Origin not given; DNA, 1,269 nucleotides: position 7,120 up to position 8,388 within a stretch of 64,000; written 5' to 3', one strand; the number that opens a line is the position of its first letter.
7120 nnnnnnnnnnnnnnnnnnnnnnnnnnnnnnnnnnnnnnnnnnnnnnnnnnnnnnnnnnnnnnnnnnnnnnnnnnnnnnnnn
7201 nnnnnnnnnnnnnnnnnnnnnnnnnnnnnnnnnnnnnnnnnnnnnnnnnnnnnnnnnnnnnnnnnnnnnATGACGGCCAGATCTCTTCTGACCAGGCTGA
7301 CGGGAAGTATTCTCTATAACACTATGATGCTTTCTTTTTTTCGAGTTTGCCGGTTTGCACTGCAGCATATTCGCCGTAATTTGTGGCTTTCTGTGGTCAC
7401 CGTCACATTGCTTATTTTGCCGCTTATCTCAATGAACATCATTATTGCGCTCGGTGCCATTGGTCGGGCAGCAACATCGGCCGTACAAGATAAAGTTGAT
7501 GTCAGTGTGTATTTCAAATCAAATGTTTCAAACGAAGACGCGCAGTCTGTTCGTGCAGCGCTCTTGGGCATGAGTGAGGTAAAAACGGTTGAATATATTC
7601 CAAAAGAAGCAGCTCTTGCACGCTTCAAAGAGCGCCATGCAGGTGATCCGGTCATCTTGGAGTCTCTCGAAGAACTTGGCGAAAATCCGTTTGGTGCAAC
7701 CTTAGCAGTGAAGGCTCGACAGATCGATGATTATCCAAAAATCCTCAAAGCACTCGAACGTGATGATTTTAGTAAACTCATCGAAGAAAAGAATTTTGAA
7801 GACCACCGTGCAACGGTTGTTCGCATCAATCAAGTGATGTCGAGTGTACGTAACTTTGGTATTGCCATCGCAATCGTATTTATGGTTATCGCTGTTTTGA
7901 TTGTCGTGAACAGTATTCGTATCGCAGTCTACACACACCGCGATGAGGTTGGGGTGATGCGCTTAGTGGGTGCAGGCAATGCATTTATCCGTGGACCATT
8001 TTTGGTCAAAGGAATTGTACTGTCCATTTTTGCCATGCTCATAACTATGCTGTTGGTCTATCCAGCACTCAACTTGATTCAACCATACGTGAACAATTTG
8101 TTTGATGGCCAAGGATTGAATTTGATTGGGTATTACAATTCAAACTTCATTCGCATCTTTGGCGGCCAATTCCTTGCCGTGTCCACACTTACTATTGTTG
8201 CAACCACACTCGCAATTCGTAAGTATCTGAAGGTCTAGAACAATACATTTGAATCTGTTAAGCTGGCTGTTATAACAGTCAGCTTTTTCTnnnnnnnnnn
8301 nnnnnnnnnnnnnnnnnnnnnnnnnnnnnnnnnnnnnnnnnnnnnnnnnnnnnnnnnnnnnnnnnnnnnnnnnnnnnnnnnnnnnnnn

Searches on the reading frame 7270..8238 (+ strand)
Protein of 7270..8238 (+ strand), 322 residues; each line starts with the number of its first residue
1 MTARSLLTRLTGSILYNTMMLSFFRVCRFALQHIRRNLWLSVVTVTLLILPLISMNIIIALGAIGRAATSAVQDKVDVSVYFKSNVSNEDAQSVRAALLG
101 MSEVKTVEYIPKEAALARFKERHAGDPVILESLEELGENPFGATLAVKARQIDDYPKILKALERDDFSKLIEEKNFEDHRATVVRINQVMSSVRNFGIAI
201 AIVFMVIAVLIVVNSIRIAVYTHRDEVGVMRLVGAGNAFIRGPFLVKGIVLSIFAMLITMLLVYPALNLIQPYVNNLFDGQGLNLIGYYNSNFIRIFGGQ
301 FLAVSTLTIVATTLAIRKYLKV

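Call 25: search_protein_families(library=ncbifam, proteins=[window:7270-8238:+], max_evalue=0.001)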
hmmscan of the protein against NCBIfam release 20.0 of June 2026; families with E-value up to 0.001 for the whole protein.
window:7270-8238:+ (322 aa): 6 families
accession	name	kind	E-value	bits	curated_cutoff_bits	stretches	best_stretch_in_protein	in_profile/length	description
NF038347.1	FtsX_Gpos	exception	4.9e-48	164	225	1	22-321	3-296/296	permease-like cell division protein FtsX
TIGR00439.2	FtsX_Gneg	equivalog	2.3e-45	155.1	255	1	25-321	3-292/292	permease-like cell division protein FtsX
NF038346.1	FtsX_actino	exception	1.4e-31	110.1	250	1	31-322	9-308/308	permease-like cell division protein FtsX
TIGR02213.1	lolE_release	exception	5.2e-05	22.3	540.35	1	198-269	271-342/411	lipoprotein-releasing ABC transporter permease subunit LolE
TIGR02212.1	lolCE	equivalog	0.00023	20.2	362.45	1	173-309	245-385/411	lipoprotein-releasing ABC transporter permease subunit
NF041854.1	ABC_perm_YbbP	equivalog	0.00059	17.9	999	1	178-274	668-764/806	putative ABC transporter permease subunit YbbP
